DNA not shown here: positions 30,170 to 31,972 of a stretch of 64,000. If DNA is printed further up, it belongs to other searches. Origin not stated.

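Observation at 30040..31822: Cobalamin riboswitch controlling an OprB-family porin rather than a TonB-dependent BtuB or cobalamin biosynthesis genes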

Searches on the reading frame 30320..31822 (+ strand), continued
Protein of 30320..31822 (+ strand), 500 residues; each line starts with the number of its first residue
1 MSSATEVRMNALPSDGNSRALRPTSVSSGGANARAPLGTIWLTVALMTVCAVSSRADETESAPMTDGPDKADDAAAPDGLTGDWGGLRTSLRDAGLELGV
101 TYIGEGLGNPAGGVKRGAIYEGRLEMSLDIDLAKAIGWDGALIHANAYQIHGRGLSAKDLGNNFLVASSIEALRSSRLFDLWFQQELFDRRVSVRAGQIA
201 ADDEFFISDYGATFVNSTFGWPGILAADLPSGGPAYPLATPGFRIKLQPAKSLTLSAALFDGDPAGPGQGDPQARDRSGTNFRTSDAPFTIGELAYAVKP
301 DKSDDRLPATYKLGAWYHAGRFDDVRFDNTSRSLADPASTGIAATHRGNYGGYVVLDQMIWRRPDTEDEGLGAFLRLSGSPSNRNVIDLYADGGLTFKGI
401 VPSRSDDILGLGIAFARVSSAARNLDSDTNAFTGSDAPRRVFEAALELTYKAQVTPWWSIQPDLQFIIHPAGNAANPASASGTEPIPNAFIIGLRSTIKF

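Call 31: search_protein_families(library=pfam, proteins=[L048:6011-7222:+, L048:5839-6519:+, L048:4401-5411:-, L048:4053-5348:+, L048:7212-8060:-, L048:7520-8962:+, L048:8934-9722:-, L048:3268-3843:-, L048:10107-11147:-, L048:11166-12287:-], max_evalue=0.001)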
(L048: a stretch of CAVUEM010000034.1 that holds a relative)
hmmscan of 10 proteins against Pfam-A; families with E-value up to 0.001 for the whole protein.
L048:6011-7222:+ (403 aa): 1 family
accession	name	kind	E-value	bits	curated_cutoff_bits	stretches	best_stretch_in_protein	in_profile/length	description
PF04966.18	OprB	-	1.4e-79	268.7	22.9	1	53-403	19-372/372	Carbohydrate-selective porin, OprB family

L048:5839-6519:+ (226 aa): 0 families

L048:4401-5411:- (336 aa): 0 families

L048:4053-5348:+ (431 aa): 1 family
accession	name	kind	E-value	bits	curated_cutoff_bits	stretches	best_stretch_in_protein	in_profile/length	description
PF09375.15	Peptidase_M75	-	1.7e-88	297.4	23.5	1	45-398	2-286/288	Imelysin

L048:7212-8060:- (282 aa): 0 families

L048:7520-8962:+ (480 aa): 1 family
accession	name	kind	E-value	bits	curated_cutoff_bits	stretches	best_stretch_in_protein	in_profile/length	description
PF06537.16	DHOR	-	5.6e-13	48.6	22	1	235-329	267-364/499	Di-haem oxidoreductase, putative peroxidase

L048:8934-9722:- (262 aa): 0 families

L048:3268-3843:- (191 aa): 2 families
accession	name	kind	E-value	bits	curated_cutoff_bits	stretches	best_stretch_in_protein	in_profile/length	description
PF02082.26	Rrf2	-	4.6e-31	108.2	30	1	29-158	1-131/132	Iron-dependent Transcriptional regulator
PF12802.13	MarR_2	-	0.00014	22.4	27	1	38-87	9-57/61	MarR family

L048:10107-11147:- (346 aa): 1 family
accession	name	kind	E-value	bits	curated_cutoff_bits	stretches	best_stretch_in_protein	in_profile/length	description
PF01210.29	NAD_Gly3P_dh_N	-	1e-16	61.7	23.1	2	101-152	92-144/158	NAD-dependent glycerol-3-phosphate dehydrogenase N-terminus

L048:11166-12287:- (373 aa): 1 family
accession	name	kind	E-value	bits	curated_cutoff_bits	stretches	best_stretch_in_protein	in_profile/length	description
PF00814.31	TsaD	-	5.6e-42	144.7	24.8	1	72-228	47-194/264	tRNA N6-adenosine threonylcarbamoyltransferase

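Call 46: find_encoding_contigs(protein=P0001, flank=6000, max_places=3)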
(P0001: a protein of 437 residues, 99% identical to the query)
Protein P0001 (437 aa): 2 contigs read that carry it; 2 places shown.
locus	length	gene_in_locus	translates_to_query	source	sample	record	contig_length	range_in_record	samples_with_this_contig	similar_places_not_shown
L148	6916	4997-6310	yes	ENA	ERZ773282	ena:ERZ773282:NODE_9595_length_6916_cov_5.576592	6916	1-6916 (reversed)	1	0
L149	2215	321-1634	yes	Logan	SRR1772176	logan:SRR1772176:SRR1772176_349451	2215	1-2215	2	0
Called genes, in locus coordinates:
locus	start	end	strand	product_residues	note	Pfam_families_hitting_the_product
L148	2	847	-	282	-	?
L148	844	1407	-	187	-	PF04290:DctQ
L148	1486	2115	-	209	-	PF02632:BioY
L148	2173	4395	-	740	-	PF00521:DNA_topoisoIV, PF03989:DNA_gyraseA_C (faint)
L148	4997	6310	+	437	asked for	PF04966:OprB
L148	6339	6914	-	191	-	?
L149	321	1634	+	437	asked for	PF04966:OprB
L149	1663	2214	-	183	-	?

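Call 47: find_encoding_contigs(protein=P0011, flank=6000, max_places=2)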
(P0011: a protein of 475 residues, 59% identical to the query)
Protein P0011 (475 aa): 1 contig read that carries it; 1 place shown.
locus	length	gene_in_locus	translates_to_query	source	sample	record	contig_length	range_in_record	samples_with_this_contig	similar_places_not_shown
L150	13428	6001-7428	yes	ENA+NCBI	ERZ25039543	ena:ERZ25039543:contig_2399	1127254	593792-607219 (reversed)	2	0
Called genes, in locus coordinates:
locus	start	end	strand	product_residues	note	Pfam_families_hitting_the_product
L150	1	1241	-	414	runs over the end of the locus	PF07690:MFS_1, PF12832:MFS_1_like (weak)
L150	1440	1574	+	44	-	-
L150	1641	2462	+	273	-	PF19541:DUF6065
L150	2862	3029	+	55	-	-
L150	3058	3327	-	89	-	-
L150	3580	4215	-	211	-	-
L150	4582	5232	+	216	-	PF01244:Peptidase_M19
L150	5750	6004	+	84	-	-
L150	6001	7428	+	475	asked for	PF04966:OprB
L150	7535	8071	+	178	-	-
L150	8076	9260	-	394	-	PF02771:Acyl-CoA_dh_N, PF00441:Acyl-CoA_dh_1 (weak), PF08028:Acyl-CoA_dh_2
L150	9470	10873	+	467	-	PF00330:Aconitase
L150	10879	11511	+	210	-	PF00694:Aconitase_C, PF27512:LeuD, PF27434:LeuD_C (weak)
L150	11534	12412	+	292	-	PF13714:PEP_mutase, PF00463:ICL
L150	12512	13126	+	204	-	PF12616:DUF3775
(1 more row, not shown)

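Call 48: find_encoding_contigs(protein=P0008, flank=6000, max_places=2)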
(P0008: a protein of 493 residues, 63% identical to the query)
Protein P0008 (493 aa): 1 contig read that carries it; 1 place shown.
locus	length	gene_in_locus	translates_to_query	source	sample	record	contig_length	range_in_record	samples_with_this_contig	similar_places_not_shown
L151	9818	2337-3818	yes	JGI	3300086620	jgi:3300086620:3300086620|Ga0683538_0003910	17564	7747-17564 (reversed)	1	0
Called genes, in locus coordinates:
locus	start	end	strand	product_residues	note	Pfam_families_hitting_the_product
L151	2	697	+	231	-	?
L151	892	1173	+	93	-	-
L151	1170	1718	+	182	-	PF09821:AAA_assoc_C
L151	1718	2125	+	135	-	PF01503:PRA-PH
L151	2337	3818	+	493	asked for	PF04966:OprB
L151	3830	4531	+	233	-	PF02308:MgtC, PF21770:MgtC_SapB_C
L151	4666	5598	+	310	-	PF00056:Ldh_1_N, PF02866:Ldh_1_C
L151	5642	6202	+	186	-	-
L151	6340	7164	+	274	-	PF01547:SBP_bac_1 (weak), PF13531:SBP_bac_11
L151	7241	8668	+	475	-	PF00171:Aldedh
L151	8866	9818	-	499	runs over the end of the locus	PF00171:Aldedh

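Call 51: find_homologous_proteins(query=L048:6167-7219:+, max_evalue=1e-30)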
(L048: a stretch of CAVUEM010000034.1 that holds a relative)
Query L048:6167-7219:+ (351 aa): 3286 proteins with E <= 1e-30 among 8000 candidates; the best 120 are listed.
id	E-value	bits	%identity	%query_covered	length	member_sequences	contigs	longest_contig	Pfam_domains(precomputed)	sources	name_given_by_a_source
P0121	8.4e-232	787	97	100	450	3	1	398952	PF04966.19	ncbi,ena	-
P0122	3.9e-202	689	83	100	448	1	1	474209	PF04966.19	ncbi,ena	-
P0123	7.4e-182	623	78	100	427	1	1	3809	PF04966.19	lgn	-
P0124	1.9e-181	621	76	100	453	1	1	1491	PF04966.19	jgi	jgi:porin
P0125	1.4e-173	595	71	100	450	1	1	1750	PF04966.19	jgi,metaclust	metaclust:\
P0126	2.3e-158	545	66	100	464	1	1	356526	PF04966.19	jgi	jgi:porin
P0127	2.5e-158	545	65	100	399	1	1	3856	PF04966.19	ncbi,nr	ncbi:MAG TPA: carbohydrate porin, partial [Methyloceanibacter sp.]|nr:carbohydrate porin [Methylocea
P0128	3.3e-158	545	65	100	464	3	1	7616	PF04966.19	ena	-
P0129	5.6e-158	544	66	100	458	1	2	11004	PF04966.19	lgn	-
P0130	1.4e-157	543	64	100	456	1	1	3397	PF04966.19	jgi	jgi:porin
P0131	1.5e-157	543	65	100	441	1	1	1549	PF04966.19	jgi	jgi:porin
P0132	8.0e-157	540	65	100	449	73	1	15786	PF04966.19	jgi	jgi:porin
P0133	9.6e-157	540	65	100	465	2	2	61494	PF04966.19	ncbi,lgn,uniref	ncbi:carbohydrate porin [Methyloceanibacter sp.]|uniref:carbohydrate porin n=1 Tax=Methyloceanibacte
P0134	1.2e-156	540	64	100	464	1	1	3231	PF04966.19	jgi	jgi:porin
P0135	1.2e-156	540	64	100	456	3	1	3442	PF04966.19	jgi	jgi:porin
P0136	1.8e-156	539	65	100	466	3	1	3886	PF04966.19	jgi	jgi:porin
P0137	2.0e-156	539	64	100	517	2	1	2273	PF04966.19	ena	-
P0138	2.1e-156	539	65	99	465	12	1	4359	PF04966.19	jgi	jgi:porin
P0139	2.7e-156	538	64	100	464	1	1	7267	PF04966.19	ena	-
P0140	4.2e-156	538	64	100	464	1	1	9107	PF04966.19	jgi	jgi:porin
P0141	7.4e-156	537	64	100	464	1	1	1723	PF04966.19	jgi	jgi:porin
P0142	2.4e-155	535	63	100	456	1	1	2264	PF04966.19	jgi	jgi:porin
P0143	3.4e-155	535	63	100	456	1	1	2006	PF04966.19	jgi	jgi:porin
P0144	7.7e-155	534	64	100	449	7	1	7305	PF04966.19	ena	-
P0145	8.8e-155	533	63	100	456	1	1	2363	PF04966.19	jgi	jgi:porin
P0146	8.9e-155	533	63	100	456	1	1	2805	PF04966.19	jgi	jgi:porin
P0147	1.3e-154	533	63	100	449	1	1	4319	PF04966.19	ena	-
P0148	1.7e-154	533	66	99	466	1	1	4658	PF04966.19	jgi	jgi:porin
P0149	3.9e-154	531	64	95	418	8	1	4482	PF04966.19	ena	-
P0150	6.9e-154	531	65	99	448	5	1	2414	PF04966.19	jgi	jgi:porin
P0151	9.5e-154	530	64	100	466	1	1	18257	PF04966.19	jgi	jgi:porin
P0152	1.0e-153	530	64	100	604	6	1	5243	PF04966.19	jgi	jgi:porin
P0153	1.1e-153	530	63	100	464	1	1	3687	PF04966.19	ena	-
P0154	1.9e-153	529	63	100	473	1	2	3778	PF04966.19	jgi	jgi:porin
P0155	2.2e-153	529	64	100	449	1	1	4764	PF04966.19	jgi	jgi:porin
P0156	2.8e-153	529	65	95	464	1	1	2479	PF04966.19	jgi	jgi:porin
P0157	1.3e-152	526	62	100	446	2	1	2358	PF04966.19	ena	-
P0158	3.1e-152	525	63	100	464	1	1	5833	PF04966.19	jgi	jgi:porin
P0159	3.9e-152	525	64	100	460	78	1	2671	PF04966.19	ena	-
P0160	8.6e-152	524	64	95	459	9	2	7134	PF04966.19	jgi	-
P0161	1.9e-151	523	64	100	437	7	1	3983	PF04966.19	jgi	jgi:porin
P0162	3.5e-151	522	64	100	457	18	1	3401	PF04966.19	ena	-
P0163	4.2e-151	521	65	99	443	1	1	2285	PF04966.19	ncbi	-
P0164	4.5e-151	521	65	100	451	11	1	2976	PF04966.19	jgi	jgi:porin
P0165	4.7e-151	521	63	100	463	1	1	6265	PF04966.19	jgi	jgi:porin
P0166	1.3e-150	520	63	100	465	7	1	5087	PF04966.19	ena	-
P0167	1.9e-150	519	64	100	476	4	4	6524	PF04966.19,PF07642.18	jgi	jgi:porin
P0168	3.7e-150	518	65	100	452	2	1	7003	PF04966.19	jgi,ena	-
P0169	5.6e-150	518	63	100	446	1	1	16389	PF04966.19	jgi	jgi:porin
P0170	1.7e-149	516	63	99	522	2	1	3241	PF04966.19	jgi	jgi:porin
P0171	2.2e-149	516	65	100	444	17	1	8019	PF04966.19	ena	-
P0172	3.8e-149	515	62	99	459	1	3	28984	PF04966.19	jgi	jgi:porin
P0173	4.4e-149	515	64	100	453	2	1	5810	PF04966.19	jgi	-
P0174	6.7e-149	514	62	99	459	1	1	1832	PF04966.19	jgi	jgi:porin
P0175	7.3e-149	514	64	100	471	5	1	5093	PF04966.19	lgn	-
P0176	1.1e-148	513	64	100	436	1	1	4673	PF04966.19,PF07642.18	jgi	jgi:porin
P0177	2.2e-148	512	64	100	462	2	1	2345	PF04966.19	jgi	jgi:porin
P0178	3.0e-148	512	64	100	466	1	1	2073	PF04966.19,PF07642.18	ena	-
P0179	4.3e-148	511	64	99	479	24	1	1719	PF04966.19,PF07642.18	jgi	jgi:porin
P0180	5.7e-148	511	62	100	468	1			PF04966.19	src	-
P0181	6.0e-148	511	64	100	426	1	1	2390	PF04966.19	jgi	jgi:porin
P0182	6.6e-148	511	63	100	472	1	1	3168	PF04966.19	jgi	jgi:porin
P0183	9.1e-148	510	63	100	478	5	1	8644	PF04966.19,PF07642.18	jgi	jgi:porin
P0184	1.1e-147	510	64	100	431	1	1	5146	PF04966.19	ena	-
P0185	1.5e-147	510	63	100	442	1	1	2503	PF04966.19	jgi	jgi:porin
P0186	1.6e-147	510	64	100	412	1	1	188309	PF04966.19,PF07642.18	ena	-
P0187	2.0e-147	509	64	100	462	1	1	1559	PF04966.19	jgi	jgi:porin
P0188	2.3e-147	509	64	100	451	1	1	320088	PF04966.19,PF07642.18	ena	-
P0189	2.8e-147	509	65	100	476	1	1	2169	PF04966.19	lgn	-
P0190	4.7e-147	508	63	100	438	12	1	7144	PF04966.19,PF07642.18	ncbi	ncbi:MAG: carbohydrate porin [Methyloceanibacter sp.]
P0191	4.8e-147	508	64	100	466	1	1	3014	PF04966.19,PF07642.18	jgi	jgi:porin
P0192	5.0e-147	508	63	100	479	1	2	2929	PF04966.19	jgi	jgi:porin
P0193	5.4e-147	508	63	100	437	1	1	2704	PF04966.19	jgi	jgi:porin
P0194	7.8e-147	507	64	100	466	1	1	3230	PF04966.19,PF07642.18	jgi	-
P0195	8.2e-147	507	64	99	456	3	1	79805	PF04966.19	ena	-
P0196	8.6e-147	507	63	100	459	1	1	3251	PF04966.19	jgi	jgi:porin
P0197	1.1e-146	507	61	100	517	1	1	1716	PF04966.19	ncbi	-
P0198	1.3e-146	507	63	100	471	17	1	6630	PF04966.19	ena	-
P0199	1.3e-146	507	63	100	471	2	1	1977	PF04966.19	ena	-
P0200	1.5e-146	506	63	100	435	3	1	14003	PF04966.19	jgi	jgi:porin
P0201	1.7e-146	506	62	100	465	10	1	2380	PF04966.19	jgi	jgi:porin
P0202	1.7e-146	506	62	100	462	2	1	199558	PF04966.19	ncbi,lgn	-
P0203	1.7e-146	506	63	100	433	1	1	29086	PF04966.19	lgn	-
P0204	2.1e-146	506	62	100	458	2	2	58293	PF04966.19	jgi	jgi:porin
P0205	2.1e-146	506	64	100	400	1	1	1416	PF04966.19,PF07642.18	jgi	jgi:porin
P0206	2.6e-146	506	63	100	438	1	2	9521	PF04966.19,PF07642.18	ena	-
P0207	3.1e-146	505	64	100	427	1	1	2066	PF04966.19,PF07642.18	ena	-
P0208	3.7e-146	505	62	100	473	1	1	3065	PF04966.19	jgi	jgi:porin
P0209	4.3e-146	505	62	100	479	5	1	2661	PF04966.19,PF07642.18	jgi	jgi:porin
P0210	4.5e-146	505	63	100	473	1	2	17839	PF04966.19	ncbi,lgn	ncbi:MAG: carbohydrate porin [Methyloceanibacter sp.]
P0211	6.9e-146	504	61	99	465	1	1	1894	PF04966.19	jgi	jgi:porin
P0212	1.9e-145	503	62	100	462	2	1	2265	PF04966.19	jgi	jgi:porin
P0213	2.2e-145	503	62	100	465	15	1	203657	PF04966.19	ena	-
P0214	2.3e-145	502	63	100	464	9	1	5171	PF04966.19,PF07642.18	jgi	jgi:porin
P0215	2.6e-145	502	63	99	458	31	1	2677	PF04966.19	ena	-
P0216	4.2e-145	502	63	100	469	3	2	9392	PF04966.19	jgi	jgi:porin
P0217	4.4e-145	502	63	100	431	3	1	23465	PF04966.19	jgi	jgi:porin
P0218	4.7e-145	501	63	100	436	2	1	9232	PF04966.19,PF07642.18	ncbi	ncbi:MAG: carbohydrate porin [Methyloceanibacter sp.]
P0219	5.4e-145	501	63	99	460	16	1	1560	PF04966.19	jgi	jgi:porin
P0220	9.1e-145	501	62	100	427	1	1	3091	PF04966.19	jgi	jgi:porin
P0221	1.5e-144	500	61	99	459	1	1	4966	PF04966.19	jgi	-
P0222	2.2e-144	499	62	100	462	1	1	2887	PF04966.19,PF07642.18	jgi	-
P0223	2.5e-144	499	63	100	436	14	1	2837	PF04966.19,PF07642.18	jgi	jgi:porin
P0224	2.7e-144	499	62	100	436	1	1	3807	PF04966.19,PF07642.18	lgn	-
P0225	3.0e-144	499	62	100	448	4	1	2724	PF04966.19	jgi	jgi:porin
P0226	3.8e-144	498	62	100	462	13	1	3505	PF04966.19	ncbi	ncbi:MAG: carbohydrate porin [Methyloceanibacter sp.]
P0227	4.5e-144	498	62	100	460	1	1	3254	PF04966.19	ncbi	-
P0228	5.0e-144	498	62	100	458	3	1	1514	PF04966.19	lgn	-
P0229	6.4e-144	498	62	100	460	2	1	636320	PF04966.19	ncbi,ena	-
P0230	7.4e-144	498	63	99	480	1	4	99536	PF04966.19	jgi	jgi:porin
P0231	7.9e-144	497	63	100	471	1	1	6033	PF04966.19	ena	-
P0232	9.4e-144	497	62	100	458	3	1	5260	PF04966.19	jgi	jgi:porin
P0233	1.1e-143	497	62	100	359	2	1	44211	PF04966.19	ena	-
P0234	1.3e-143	497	63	100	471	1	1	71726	PF04966.19,PF07642.18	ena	-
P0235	1.8e-143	496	62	100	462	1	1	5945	PF04966.19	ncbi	ncbi:MAG: carbohydrate porin [Methyloceanibacter sp.]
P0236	1.9e-143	496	64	99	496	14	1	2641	PF04966.19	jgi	jgi:porin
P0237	2.1e-143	496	63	100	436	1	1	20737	PF04966.19,PF07642.18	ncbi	-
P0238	2.2e-143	496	62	100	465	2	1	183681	PF04966.19,PF07642.18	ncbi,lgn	-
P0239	2.5e-143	496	62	100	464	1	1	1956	PF04966.19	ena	-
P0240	2.7e-143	496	63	99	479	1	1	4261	PF04966.19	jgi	jgi:porin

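Call 56: find_encoding_contigs(protein=P0122, flank=5000, max_places=2)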
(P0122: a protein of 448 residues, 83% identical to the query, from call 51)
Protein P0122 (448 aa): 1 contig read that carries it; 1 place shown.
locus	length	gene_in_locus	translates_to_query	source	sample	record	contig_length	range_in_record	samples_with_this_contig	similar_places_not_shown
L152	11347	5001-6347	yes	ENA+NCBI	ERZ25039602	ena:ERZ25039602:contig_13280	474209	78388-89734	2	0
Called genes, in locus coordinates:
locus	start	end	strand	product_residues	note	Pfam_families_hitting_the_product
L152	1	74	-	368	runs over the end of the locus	PF07433:DUF1513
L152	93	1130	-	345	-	PF09375:Peptidase_M75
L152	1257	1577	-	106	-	-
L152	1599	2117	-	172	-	-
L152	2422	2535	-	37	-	-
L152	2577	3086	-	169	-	PF02082:Rrf2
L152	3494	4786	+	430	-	PF09375:Peptidase_M75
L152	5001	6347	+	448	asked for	PF04966:OprB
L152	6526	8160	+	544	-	PF06537:DHOR, PF00034:Cytochrom_C (faint)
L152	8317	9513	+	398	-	-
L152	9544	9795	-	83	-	PF10276:zf-CHCC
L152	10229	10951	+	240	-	-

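Call 57: find_encoding_contigs(protein=P0123, flank=5000, max_places=2)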
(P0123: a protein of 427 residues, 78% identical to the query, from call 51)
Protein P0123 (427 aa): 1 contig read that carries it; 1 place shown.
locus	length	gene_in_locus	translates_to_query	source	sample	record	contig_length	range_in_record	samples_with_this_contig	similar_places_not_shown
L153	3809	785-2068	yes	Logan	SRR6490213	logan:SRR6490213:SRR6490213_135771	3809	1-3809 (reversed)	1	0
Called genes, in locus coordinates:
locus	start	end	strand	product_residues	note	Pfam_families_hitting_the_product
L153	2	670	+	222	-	?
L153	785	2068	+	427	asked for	PF04966:OprB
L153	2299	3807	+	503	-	?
